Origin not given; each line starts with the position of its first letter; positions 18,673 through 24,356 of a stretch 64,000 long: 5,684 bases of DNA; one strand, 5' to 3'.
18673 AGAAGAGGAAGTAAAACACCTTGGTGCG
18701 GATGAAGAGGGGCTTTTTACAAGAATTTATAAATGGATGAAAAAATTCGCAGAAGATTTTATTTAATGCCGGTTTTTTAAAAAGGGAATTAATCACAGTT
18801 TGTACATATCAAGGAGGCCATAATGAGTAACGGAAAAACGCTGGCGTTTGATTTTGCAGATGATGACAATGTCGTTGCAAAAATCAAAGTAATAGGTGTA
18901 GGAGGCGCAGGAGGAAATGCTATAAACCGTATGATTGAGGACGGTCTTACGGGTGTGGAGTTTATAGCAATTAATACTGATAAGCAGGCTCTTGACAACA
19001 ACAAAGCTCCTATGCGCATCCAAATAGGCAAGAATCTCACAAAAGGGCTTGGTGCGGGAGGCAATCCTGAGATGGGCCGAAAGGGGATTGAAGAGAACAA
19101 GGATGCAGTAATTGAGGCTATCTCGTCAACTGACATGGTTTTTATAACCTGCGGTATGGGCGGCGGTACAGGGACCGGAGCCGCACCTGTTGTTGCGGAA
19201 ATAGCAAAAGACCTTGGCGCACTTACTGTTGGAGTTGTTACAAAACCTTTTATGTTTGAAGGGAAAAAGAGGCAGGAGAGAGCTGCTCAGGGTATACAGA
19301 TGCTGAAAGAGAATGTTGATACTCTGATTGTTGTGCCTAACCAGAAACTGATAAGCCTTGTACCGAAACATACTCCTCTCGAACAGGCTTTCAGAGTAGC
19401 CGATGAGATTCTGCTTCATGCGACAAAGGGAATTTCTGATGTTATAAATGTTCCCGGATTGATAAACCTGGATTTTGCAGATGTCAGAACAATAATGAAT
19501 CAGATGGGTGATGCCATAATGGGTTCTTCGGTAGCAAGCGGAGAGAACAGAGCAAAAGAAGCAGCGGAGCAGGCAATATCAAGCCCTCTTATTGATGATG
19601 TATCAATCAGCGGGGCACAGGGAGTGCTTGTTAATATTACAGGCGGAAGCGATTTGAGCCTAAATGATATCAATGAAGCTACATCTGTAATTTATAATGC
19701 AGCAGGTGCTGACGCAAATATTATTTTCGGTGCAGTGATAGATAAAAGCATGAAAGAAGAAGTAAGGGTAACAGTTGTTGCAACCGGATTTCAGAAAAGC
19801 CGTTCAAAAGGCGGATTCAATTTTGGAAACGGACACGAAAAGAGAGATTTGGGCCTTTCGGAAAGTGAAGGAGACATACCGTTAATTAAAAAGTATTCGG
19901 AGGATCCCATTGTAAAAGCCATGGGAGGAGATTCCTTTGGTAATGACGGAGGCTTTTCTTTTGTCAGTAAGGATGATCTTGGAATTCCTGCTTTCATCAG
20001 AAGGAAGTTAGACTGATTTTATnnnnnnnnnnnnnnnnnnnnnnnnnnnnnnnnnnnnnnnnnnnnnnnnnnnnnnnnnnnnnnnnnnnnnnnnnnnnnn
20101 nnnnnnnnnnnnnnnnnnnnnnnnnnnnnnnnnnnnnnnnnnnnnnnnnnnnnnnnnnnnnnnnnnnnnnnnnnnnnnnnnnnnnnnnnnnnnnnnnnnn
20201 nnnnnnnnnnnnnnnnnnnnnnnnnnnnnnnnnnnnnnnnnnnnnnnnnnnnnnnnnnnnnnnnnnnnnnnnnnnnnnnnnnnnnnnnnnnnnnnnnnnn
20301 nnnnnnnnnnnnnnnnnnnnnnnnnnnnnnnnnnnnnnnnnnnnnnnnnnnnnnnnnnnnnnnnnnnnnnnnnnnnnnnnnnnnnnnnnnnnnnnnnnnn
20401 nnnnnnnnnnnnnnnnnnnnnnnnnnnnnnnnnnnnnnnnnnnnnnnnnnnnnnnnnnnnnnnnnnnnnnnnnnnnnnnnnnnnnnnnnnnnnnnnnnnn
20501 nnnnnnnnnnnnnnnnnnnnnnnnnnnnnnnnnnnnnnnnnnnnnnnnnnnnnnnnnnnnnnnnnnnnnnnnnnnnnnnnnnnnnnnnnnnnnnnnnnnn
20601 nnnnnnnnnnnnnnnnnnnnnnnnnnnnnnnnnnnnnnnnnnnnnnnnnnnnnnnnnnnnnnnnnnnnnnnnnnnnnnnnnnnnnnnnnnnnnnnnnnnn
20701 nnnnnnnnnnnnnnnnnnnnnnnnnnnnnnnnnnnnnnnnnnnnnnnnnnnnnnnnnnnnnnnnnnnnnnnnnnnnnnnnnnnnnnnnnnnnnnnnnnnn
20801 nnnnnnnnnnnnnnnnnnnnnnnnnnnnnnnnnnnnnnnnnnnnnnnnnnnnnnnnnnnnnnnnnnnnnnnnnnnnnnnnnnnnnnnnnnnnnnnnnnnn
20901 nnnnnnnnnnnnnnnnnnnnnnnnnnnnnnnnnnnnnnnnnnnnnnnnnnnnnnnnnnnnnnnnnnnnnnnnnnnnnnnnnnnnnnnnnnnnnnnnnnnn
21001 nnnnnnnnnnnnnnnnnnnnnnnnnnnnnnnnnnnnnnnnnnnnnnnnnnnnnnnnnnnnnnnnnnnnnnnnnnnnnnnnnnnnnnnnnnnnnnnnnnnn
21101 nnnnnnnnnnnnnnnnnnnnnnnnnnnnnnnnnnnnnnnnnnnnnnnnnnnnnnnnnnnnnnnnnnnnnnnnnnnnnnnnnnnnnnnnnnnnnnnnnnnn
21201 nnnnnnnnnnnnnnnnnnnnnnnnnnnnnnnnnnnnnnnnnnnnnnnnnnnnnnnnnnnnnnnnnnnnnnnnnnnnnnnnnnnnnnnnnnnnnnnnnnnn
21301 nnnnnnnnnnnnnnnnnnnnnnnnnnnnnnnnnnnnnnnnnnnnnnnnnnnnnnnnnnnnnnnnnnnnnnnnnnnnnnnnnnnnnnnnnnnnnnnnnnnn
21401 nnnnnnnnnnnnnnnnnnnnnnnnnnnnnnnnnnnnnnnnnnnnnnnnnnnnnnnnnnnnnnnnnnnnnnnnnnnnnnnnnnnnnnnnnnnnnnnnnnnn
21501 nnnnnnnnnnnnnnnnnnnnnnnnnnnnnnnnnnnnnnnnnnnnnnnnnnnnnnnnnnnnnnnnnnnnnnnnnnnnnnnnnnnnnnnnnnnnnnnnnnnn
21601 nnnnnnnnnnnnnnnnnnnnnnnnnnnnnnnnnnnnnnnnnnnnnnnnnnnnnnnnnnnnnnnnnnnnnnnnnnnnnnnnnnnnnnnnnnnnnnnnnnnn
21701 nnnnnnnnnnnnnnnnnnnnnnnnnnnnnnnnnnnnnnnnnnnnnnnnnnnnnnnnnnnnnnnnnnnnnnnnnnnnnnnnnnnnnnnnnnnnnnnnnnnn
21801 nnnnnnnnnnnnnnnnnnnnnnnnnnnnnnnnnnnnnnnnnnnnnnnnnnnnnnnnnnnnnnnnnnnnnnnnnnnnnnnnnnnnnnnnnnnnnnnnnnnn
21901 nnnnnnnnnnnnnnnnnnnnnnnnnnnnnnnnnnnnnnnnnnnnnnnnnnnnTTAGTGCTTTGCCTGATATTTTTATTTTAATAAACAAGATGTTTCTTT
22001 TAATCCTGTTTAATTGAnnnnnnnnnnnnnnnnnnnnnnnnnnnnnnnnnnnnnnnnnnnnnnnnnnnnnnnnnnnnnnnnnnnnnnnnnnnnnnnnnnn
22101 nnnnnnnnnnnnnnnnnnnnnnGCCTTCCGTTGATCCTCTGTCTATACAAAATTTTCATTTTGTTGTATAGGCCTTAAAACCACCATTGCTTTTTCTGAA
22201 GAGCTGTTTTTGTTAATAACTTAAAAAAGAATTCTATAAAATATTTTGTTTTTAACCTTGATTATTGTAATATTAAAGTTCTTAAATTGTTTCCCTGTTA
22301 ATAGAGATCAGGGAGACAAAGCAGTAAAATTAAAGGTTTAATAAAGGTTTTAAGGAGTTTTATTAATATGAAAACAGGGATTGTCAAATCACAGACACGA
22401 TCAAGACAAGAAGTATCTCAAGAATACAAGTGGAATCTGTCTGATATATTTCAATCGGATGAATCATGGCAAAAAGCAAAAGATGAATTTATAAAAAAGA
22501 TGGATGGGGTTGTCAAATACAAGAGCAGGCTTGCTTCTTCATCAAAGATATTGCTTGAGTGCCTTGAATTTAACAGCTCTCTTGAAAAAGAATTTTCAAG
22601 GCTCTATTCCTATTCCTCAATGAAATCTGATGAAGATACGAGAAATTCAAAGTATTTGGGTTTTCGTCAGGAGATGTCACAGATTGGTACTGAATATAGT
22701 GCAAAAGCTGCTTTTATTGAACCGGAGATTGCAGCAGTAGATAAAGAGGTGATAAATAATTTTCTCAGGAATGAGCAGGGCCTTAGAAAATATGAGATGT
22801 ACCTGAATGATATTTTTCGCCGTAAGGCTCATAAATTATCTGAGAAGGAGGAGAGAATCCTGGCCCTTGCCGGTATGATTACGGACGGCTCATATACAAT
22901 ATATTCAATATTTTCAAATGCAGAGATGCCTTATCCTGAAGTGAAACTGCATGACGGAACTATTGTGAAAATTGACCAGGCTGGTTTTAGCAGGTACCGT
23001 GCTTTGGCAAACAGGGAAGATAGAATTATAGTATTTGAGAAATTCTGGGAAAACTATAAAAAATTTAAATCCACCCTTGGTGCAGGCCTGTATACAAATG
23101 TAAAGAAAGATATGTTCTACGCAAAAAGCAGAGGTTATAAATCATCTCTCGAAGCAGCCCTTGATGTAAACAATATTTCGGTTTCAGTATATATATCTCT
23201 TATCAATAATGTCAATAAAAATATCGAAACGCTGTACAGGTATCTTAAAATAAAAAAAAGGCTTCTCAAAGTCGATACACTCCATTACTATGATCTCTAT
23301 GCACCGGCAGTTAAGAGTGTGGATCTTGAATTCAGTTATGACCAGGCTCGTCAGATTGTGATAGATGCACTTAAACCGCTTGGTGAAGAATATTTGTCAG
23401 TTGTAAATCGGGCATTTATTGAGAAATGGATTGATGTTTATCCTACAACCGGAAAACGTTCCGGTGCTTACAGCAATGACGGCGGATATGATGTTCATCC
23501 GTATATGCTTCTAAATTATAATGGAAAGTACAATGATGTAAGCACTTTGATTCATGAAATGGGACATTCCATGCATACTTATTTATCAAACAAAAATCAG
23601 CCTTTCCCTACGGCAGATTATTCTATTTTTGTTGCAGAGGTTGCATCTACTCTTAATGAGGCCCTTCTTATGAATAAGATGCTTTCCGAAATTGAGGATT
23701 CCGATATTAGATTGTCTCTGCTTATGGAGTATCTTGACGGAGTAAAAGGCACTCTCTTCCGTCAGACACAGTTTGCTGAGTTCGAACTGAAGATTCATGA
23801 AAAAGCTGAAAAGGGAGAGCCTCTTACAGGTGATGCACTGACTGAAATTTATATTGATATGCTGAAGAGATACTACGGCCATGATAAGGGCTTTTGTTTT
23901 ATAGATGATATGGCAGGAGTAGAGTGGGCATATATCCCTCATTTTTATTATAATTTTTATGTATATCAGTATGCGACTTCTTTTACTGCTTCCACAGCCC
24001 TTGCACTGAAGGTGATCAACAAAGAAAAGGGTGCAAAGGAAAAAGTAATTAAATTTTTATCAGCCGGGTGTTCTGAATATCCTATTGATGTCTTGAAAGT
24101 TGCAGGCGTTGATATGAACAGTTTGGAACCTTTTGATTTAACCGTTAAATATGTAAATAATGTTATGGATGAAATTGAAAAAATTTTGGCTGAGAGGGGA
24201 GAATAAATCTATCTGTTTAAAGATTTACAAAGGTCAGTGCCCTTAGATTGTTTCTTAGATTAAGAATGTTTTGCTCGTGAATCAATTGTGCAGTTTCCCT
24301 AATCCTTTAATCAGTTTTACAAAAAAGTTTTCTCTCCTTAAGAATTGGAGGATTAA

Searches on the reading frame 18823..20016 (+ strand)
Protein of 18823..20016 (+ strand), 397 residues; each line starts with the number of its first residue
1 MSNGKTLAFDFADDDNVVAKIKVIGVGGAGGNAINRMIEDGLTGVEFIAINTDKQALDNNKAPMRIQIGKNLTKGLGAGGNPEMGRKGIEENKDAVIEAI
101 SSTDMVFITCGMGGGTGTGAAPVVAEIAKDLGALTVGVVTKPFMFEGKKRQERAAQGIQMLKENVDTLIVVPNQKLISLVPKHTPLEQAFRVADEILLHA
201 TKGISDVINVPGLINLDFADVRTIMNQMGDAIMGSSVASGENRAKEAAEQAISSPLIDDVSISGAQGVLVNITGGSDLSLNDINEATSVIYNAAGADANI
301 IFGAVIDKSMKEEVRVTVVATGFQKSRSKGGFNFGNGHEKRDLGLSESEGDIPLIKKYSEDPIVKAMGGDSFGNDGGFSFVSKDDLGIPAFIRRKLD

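Call 62: search_protein_families(library=pfam, proteins=[window:18823-20016:+], max_evalue=0.00001)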
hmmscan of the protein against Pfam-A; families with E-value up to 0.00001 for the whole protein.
window:18823-20016:+ (397 aa): 2 families
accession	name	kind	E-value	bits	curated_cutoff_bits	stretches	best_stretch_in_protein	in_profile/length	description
PF00091.31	Tubulin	-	3.8e-52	177.8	33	1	20-179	1-188/190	Tubulin/FtsZ family, GTPase domain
PF12327.13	FtsZ_C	-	1.3e-34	118.8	27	1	229-324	1-95/95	FtsZ family, C-terminal domain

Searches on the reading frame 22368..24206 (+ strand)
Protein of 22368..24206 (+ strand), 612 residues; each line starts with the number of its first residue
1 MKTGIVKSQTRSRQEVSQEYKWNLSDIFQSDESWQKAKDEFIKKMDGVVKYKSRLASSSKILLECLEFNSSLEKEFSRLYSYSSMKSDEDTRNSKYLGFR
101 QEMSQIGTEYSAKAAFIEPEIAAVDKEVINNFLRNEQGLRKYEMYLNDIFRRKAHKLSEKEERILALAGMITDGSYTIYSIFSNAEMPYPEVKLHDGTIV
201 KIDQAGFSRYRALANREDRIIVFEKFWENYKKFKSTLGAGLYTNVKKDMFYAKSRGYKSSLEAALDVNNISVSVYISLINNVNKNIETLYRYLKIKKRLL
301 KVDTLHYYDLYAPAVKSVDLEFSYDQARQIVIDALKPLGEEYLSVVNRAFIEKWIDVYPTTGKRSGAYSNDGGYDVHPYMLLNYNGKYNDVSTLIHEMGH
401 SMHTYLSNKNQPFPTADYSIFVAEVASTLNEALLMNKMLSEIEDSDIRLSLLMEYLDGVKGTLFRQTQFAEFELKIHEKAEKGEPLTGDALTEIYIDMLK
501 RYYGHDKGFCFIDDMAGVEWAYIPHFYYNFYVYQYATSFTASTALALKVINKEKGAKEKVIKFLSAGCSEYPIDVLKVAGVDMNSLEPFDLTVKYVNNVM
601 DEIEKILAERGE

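Call 51: search_protein_families(library=pfam, proteins=[window:22368-24206:+], max_evalue=0.00001)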
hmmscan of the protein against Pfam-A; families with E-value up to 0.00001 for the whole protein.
window:22368-24206:+ (612 aa): 2 families
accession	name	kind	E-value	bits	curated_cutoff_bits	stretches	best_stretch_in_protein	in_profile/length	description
PF01432.26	Peptidase_M3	-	2.8e-68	231.8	27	1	214-590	6-452/457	Peptidase family M3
PF08439.15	Peptidase_M3_N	-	1.5e-18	67.2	25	1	120-187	1-68/70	Oligopeptidase F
